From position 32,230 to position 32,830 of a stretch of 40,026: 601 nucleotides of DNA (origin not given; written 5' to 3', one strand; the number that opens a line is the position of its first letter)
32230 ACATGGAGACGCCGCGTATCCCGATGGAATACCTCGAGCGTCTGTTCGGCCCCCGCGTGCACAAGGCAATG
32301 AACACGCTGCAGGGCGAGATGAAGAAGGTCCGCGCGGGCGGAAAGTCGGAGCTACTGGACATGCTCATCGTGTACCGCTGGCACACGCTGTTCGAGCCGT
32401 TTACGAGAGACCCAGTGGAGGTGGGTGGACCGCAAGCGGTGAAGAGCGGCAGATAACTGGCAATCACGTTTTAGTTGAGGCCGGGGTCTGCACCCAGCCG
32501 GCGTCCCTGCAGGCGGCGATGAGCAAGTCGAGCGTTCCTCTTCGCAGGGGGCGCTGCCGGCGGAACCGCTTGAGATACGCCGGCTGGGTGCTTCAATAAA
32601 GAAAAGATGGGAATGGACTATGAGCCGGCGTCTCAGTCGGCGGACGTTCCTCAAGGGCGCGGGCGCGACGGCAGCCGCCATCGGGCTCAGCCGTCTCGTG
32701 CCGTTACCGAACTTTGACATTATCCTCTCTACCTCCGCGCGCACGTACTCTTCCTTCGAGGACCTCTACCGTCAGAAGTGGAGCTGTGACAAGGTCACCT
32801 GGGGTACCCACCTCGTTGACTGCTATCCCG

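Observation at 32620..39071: CN-hydrolase and NCS1-type permease translationally wedged between the Tat-alpha and its beta subunit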

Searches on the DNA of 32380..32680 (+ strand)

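Call 77: search_rna_families(source=window, start=32380, end=32680, threshold=evalue, max_evalue=10, show_alignments=3)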
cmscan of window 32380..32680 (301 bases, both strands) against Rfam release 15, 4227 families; matches with E-value up to 10: 3.
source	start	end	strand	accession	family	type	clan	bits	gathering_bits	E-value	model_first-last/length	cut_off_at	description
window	32489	32592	+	RF04074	mir-1199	Gene; miRNA;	-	19.6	80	1.9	1-100/100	no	mir-1199 microRNA precursor family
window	32509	32584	+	RF00312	snoZ206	Gene; snRNA; snoRNA; CD-box;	-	16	50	1.8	1-129/129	no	Small nucleolar RNA Z206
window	32492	32589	-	RF00547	IRES_TrkB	Cis-reg; IRES;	-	11.3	40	0.9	1-297/352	no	TrkB IRES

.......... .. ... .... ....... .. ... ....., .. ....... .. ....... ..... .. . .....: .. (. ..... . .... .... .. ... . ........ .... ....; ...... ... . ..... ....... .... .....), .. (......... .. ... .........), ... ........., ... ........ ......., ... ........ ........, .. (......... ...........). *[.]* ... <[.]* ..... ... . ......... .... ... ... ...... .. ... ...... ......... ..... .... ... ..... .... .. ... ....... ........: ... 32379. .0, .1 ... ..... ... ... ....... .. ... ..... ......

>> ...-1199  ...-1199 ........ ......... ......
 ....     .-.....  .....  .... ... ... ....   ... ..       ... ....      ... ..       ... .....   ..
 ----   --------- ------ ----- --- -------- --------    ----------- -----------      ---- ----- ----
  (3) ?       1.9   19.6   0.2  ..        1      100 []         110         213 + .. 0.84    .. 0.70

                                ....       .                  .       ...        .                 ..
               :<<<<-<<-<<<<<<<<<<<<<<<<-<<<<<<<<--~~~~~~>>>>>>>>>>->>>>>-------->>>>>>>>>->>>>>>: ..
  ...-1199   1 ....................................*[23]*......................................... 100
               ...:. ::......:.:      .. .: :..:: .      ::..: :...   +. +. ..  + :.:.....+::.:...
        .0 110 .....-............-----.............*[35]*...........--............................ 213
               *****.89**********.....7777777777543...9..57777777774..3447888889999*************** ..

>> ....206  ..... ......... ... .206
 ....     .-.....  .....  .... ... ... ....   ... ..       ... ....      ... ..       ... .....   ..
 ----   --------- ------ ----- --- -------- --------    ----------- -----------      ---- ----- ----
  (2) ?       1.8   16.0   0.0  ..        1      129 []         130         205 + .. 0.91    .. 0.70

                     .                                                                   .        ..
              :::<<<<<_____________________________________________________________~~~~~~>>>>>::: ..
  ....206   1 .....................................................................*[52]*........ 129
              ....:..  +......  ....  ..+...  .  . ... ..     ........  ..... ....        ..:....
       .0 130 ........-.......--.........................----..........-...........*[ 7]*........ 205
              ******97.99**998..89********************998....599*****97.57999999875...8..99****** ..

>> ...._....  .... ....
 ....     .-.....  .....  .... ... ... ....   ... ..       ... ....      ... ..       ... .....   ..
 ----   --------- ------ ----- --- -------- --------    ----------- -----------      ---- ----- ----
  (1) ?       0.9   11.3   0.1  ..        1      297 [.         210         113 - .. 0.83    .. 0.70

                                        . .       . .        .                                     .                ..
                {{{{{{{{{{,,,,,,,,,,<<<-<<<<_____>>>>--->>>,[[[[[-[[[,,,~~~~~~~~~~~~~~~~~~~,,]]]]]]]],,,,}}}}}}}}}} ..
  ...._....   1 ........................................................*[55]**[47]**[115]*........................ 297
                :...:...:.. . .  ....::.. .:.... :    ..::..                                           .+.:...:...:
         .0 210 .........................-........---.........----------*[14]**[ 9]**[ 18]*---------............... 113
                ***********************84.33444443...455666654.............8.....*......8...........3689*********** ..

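Call 85: build_rna_model(alignment_id=A5, structure=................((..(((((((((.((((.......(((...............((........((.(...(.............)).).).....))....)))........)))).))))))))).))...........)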
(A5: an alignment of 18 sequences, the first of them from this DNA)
Model R1 built from alignment A5 (18 sequences, 146 columns); structure: as given.
model positions 127; base pairs 24; branch points 0; effective number of sequences 2.04; information 0.59 bits per position. Calibrated on 0.2 Mb of random sequence (short: E-values are rough).
structure used (alignment columns):
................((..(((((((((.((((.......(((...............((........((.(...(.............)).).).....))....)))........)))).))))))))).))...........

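Call 87: search_with_rna_model(model_id=R1, sources=[window, L001, L002, L004, L005, L006, L007, L009, L011, L013, L014, L015, L016, L017, L018, L019, L020, L091, L092, L093, L094, L095, L096, L097, L099, L101, L102, L103, L104, L105, L106, L107, L108, L109, L110, L111], max_evalue=1, make_alignment=true)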
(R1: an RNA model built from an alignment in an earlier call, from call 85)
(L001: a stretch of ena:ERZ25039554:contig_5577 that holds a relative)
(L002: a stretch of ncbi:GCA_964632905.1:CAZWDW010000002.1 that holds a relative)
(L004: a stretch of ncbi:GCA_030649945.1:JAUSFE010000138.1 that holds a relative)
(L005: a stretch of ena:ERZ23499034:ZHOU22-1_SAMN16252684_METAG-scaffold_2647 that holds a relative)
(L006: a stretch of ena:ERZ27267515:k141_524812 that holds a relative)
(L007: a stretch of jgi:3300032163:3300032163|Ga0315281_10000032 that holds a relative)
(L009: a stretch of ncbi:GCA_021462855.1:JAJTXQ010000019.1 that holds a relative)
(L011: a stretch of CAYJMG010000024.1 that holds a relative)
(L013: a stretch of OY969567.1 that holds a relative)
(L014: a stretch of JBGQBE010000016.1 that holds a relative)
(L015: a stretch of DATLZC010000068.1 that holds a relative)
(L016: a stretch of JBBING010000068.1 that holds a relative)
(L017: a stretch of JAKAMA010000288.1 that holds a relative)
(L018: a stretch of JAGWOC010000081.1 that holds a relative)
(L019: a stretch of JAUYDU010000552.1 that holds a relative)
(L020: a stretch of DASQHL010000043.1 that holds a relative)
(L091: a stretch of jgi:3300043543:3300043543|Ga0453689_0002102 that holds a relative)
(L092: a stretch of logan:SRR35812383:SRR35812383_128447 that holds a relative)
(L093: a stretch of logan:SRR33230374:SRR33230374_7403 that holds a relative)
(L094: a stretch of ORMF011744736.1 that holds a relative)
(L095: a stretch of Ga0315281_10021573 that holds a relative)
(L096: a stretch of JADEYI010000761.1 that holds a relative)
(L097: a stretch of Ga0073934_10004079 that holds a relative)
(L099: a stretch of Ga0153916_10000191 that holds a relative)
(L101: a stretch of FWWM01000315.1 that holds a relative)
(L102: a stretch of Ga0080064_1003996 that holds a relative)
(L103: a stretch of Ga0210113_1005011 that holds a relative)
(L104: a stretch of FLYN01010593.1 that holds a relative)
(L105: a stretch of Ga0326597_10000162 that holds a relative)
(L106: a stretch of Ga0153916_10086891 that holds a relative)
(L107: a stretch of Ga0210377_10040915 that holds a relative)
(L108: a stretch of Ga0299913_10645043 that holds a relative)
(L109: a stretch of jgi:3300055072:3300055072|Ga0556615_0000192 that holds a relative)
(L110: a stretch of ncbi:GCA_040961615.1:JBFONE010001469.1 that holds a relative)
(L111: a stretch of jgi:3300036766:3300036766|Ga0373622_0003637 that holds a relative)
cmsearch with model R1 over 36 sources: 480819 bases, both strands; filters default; matches with E-value up to 1: 56.
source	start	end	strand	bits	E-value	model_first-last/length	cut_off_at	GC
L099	5827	5953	+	140.3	4e-35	1-127/127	no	0.67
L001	4953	5077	+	134.4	1.5e-33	1-127/127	no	0.63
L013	6954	7080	+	130.6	1.6e-32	1-127/127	no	0.67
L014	6951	7075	+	130.2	1.9e-32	1-127/127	no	0.62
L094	5862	5986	+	129.8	2.5e-32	1-127/127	no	0.62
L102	5111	5235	+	129.8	2.5e-32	1-127/127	no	0.62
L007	6954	7078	+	129.3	3.5e-32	1-127/127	no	0.62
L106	2057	2182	+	128.7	4.8e-32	1-127/127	no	0.67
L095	396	520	+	122.6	2e-30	1-127/127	no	0.67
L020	6957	7081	+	109.4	6.8e-27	1-127/127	no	0.67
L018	554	680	+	108.5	1.2e-26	1-127/127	no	0.64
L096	5851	5977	+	102.2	5.6e-25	1-127/127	no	0.65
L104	1094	1223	-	101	1.2e-24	1-127/127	no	0.73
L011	6949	7076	+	96.1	2.4e-23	1-127/127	no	0.67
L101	5846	5977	+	94.2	7.6e-23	1-127/127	no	0.74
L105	5855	5982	+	91.2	4.7e-22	1-127/127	no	0.67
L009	6947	7076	+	88.9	2e-21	1-127/127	no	0.65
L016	318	456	+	85.6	1.5e-20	1-127/127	no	0.71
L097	5868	5993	+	82.2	1.2e-19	1-127/127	no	0.69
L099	5842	5943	-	28.8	2e-05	17-118/127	no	0.7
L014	6967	7066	-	26.5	8.2e-05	17-117/127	no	0.67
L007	6970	7069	-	26.3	9.4e-05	17-117/127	no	0.68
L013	6971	7069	-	24.7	0.00025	18-116/127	no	0.69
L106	2074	2171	-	24.7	0.00025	18-116/127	no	0.69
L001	4969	5067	-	23.8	0.00043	17-117/127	no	0.66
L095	412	510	-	23.7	0.00045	17-117/127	no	0.69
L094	5869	5990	-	23.5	0.00051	1-127/127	no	0.63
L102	5118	5239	-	23.5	0.00051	1-127/127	no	0.63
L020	6973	7071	-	21.9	0.0014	17-117/127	no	0.71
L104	1103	1207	+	18.9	0.0088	17-117/127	no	0.73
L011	6967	7064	-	18.7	0.01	20-114/127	no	0.71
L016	334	447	-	18.6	0.01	17-117/127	no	0.72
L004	305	380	-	18.2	0.013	1-127/127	no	0.74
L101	5862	5967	-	17.2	0.025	17-117/127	no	0.75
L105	5873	5970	-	17.1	0.026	20-114/127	no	0.7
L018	561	676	-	16.9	0.029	1-127/127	no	0.66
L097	5889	5977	-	16.1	0.049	23-111/127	no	0.7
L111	5249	5342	+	15.8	0.057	24-110/127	no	0.71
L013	2017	2069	+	14.2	0.15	1-127/127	no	0.68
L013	2622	2708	-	14.2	0.16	22-112/127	no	0.72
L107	439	487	+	13.8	0.2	1-127/127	no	0.69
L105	916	945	+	12.9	0.34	1-127/127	no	0.6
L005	1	68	-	12.8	0.36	1-80/127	3'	0.6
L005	5165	5248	-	12.2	0.54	25-109/127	no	0.69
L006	808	891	-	12.2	0.54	25-109/127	no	0.69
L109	16277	16411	-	12.1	0.56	1-127/127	no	0.66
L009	15260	15350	+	12.1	0.57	22-112/127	no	0.74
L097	12704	12804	+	11.9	0.64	1-127/127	no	0.69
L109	14492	14553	-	11.9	0.64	41-96/127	no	0.68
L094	962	995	+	11.3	0.89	1-127/127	no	0.71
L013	10624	10738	-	11.3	0.91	1-127/127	no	0.66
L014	4031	4090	+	11.2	0.96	1-127/127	no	0.63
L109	9618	9731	-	11.2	0.97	1-127/127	no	0.61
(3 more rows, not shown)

Alignment A6: 56 matches aligned to the model, 204 columns, each read 5' to 3' on its own strand. Consensus structure (alignment columns), stored with it:
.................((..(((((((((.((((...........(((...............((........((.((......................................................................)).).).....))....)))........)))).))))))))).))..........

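Call 89: search_with_rna_model(model_id=R1, sources=[window, L001, L007, L009, L011, L013, L014, L016, L018, L020, L094, L095, L096, L097, L099, L101, L104, L106], max_evalue=1e-10, make_alignment=true)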
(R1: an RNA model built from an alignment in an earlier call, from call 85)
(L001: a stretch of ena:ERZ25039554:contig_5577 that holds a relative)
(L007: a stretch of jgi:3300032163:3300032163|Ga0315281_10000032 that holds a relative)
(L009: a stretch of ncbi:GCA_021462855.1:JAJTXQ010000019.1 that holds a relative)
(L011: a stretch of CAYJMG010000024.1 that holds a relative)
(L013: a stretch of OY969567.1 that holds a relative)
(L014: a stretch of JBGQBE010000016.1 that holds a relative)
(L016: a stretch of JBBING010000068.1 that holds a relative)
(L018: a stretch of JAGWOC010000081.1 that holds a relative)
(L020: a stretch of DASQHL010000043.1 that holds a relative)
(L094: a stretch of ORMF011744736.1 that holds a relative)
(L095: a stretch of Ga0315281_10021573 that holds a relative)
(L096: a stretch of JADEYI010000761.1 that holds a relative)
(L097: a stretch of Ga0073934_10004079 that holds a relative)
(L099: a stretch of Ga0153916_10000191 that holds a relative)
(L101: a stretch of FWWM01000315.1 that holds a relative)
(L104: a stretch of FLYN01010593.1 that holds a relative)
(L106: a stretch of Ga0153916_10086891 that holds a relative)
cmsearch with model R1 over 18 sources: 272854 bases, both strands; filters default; matches with E-value up to 1e-10: 18.
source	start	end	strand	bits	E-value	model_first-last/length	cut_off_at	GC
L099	5827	5953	+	140.3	2.3e-35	1-127/127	no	0.67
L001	4953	5077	+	134.4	8.3e-34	1-127/127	no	0.63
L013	6954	7080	+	130.6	8.9e-33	1-127/127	no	0.67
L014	6951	7075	+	130.2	1.1e-32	1-127/127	no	0.62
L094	5862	5986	+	129.8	1.4e-32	1-127/127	no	0.62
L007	6954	7078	+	129.3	2e-32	1-127/127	no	0.62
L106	2057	2182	+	128.7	2.7e-32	1-127/127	no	0.67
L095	396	520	+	122.6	1.1e-30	1-127/127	no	0.67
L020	6957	7081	+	109.4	3.9e-27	1-127/127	no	0.67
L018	554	680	+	108.5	6.7e-27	1-127/127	no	0.64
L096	5851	5977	+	102.2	3.2e-25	1-127/127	no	0.65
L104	1094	1223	-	101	6.7e-25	1-127/127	no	0.73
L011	6949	7076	+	96.1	1.4e-23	1-127/127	no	0.67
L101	5846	5977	+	94.2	4.3e-23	1-127/127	no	0.74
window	32474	32601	+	91.2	2.7e-22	1-127/127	no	0.67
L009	6947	7076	+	88.9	1.1e-21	1-127/127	no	0.65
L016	318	456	+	85.6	8.3e-21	1-127/127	no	0.71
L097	5868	5993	+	82.2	6.7e-20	1-127/127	no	0.69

Alignment A7: 18 matches aligned to the model, 143 columns, each read 5' to 3' on its own strand. Consensus structure (alignment columns), stored with it:
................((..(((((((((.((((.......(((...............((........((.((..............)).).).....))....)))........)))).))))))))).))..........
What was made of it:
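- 32474..32601 (+): Conserved structured leader RNA (candidate cis-regulator) in the 163-nt gap between beta-1 and alpha-E. It has a small invariant 5' hairpin, a long P1 stem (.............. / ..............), P2, a variable P3 hairpin, and invariant loop blocks GAUGAGC and CCAGCGG. The covariance model hits once per orthologous locus, at 82-140 bits on the sense strand against 17-29 bits antisense (calls 87, 89).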
